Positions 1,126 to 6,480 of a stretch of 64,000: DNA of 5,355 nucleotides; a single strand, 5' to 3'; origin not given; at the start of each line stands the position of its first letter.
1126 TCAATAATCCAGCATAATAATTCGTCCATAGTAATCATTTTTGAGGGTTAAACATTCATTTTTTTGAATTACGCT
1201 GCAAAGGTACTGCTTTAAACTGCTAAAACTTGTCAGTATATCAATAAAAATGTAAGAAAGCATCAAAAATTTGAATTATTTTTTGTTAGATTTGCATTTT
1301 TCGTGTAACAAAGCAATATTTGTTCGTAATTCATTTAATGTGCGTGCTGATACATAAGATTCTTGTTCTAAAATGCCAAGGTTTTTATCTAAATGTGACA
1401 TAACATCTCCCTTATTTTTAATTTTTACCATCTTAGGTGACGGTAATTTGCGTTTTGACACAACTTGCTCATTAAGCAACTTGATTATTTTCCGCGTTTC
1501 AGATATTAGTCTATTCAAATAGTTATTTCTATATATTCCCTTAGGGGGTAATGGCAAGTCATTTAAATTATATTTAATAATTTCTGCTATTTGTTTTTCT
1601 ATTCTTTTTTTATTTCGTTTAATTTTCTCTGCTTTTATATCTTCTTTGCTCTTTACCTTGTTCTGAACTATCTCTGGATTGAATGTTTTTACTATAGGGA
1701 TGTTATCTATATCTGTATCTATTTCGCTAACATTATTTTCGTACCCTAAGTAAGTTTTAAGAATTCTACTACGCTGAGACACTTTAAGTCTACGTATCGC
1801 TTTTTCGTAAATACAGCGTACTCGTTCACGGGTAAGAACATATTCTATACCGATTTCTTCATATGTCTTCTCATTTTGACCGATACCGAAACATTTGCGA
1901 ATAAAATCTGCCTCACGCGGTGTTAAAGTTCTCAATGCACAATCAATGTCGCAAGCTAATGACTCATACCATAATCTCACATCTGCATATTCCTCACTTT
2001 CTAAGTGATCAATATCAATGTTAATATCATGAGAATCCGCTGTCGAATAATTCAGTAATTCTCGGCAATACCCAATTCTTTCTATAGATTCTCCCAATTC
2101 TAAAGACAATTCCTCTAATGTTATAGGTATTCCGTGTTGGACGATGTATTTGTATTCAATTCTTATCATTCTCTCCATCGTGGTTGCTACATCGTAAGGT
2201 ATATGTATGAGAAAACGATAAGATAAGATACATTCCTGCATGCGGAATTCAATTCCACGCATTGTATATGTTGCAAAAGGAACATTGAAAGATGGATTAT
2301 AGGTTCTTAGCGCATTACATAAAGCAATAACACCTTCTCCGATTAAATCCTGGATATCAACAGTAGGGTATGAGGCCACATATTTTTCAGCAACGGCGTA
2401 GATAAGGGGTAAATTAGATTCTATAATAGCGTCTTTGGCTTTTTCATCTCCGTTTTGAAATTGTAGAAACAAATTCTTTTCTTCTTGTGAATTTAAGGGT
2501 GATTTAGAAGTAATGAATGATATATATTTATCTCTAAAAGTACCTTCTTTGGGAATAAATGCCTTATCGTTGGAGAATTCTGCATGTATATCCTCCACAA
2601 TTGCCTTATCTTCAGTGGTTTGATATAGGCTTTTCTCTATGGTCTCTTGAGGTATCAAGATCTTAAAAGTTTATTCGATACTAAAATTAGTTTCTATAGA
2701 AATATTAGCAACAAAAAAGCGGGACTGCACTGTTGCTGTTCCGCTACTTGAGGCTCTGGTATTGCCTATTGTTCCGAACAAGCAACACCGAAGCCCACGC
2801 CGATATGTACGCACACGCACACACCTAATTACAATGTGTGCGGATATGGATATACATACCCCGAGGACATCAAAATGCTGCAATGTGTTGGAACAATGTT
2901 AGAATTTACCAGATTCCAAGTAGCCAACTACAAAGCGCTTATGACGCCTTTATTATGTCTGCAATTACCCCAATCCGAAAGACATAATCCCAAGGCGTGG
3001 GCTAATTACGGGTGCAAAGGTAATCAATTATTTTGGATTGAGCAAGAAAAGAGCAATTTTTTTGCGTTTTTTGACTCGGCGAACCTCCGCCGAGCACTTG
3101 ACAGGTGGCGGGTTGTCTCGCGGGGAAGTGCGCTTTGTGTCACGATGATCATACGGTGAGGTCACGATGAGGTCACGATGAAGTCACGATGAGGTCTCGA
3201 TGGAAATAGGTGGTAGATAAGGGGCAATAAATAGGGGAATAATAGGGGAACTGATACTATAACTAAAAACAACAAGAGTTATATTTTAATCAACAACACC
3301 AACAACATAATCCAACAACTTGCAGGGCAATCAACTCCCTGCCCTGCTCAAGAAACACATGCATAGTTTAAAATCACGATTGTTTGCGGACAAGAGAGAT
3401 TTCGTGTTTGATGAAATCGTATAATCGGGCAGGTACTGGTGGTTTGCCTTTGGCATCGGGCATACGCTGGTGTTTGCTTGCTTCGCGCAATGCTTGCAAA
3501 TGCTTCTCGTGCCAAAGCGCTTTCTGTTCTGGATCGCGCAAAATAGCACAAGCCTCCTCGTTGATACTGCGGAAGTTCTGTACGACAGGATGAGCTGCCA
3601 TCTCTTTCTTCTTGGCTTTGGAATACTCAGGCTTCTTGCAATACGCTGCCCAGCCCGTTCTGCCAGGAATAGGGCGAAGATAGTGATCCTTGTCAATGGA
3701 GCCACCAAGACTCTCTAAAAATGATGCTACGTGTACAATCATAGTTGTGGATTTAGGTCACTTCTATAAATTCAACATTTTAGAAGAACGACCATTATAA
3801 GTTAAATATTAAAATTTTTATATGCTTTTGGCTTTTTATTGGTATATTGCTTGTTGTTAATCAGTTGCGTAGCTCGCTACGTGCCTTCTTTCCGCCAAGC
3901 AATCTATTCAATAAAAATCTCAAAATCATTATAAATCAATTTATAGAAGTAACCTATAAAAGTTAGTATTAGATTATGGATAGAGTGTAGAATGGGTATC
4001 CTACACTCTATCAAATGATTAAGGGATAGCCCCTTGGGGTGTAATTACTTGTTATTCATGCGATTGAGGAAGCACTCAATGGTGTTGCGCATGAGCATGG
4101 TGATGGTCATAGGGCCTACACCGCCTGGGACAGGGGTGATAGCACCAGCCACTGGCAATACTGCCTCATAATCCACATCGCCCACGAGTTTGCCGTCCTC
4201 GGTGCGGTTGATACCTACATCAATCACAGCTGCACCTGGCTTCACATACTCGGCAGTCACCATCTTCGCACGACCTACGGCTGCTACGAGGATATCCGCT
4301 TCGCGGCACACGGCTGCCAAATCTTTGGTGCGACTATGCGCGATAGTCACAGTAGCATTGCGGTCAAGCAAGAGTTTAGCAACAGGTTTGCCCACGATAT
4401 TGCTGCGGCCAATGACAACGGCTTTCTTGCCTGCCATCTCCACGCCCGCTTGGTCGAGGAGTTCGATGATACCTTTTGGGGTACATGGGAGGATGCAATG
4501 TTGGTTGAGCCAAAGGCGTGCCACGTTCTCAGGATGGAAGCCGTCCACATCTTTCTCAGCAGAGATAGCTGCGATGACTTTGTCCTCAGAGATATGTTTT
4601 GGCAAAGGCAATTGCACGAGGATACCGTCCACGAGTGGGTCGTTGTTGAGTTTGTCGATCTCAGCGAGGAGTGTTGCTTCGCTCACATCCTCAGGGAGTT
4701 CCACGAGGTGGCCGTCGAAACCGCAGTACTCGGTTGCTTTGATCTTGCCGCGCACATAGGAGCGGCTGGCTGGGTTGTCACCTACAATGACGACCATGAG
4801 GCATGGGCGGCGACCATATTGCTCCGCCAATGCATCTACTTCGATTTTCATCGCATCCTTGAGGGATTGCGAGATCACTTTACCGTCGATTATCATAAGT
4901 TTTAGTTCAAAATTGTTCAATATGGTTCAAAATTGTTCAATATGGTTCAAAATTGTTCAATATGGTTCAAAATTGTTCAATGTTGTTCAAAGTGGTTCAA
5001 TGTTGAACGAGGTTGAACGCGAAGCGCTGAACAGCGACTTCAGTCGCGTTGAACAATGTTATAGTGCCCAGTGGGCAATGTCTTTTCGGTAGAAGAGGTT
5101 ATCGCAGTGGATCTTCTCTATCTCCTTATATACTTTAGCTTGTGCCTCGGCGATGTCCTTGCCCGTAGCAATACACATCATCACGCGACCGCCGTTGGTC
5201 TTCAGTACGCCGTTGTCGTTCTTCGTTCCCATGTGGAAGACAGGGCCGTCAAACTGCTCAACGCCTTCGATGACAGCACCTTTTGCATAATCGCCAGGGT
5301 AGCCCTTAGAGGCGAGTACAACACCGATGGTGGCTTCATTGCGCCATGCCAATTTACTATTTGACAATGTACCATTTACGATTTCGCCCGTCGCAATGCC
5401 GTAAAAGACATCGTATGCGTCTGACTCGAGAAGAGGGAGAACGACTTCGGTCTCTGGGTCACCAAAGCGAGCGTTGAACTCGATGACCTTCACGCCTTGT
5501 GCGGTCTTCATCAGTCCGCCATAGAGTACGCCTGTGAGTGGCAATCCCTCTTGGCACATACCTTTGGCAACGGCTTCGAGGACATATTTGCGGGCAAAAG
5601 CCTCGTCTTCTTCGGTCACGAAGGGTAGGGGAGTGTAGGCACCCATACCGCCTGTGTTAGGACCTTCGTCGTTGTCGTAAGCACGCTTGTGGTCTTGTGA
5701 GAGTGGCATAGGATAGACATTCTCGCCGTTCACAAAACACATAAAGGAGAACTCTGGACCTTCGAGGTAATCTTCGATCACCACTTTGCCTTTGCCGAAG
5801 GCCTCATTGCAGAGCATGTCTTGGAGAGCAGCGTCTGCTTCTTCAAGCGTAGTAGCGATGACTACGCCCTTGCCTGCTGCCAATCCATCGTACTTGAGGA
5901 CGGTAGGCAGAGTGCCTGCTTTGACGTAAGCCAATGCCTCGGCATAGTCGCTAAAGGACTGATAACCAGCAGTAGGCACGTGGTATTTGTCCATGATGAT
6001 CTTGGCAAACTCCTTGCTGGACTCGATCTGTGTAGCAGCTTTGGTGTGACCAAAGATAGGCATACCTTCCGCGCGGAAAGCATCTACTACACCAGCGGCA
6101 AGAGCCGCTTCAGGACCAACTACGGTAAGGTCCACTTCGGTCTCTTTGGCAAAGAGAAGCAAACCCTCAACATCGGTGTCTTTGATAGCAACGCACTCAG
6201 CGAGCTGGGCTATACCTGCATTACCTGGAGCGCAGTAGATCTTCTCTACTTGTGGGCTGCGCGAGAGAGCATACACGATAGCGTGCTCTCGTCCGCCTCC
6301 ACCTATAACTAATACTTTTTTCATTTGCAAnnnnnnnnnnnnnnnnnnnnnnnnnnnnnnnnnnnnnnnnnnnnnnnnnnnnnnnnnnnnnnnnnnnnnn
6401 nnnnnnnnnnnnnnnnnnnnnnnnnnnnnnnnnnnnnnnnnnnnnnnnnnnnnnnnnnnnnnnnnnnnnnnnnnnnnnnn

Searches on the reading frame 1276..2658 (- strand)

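Call 54: search_protein_families(library=pfam, proteins=[window:1276-2658:-], max_evalue=0.00001)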
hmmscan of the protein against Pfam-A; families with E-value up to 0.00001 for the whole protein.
window:1276-2658:- (460 aa): 2 families
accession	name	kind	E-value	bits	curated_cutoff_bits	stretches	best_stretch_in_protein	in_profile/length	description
PF04545.22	Sigma70_r4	-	1.6e-11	43.9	24.1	1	241-292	1-49/50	Sigma-70, region 4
PF04542.20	Sigma70_r2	-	2e-08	34.4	24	1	79-139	2-60/71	Sigma-70 region 2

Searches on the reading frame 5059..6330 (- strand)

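Call 54: search_protein_families(library=pfam, proteins=[window:5059-6330:-], max_evalue=0.00001)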
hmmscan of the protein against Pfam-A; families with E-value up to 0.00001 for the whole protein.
window:5059-6330:- (423 aa): 3 families
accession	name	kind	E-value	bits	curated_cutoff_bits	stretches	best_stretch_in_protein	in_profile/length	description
PF01071.24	GARS_A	-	4.3e-71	239.2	27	1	104-294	1-194/194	Phosphoribosylglycinamide synthetase, ATP-grasp (A) domain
PF02844.21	GARS_N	-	3.8e-38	130.7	29.5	1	5-103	2-100/100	Phosphoribosylglycinamide synthetase, N domain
PF02843.22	GARS_C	-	2.6e-29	101.8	34.8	1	335-420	2-91/92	Phosphoribosylglycinamide synthetase, C domain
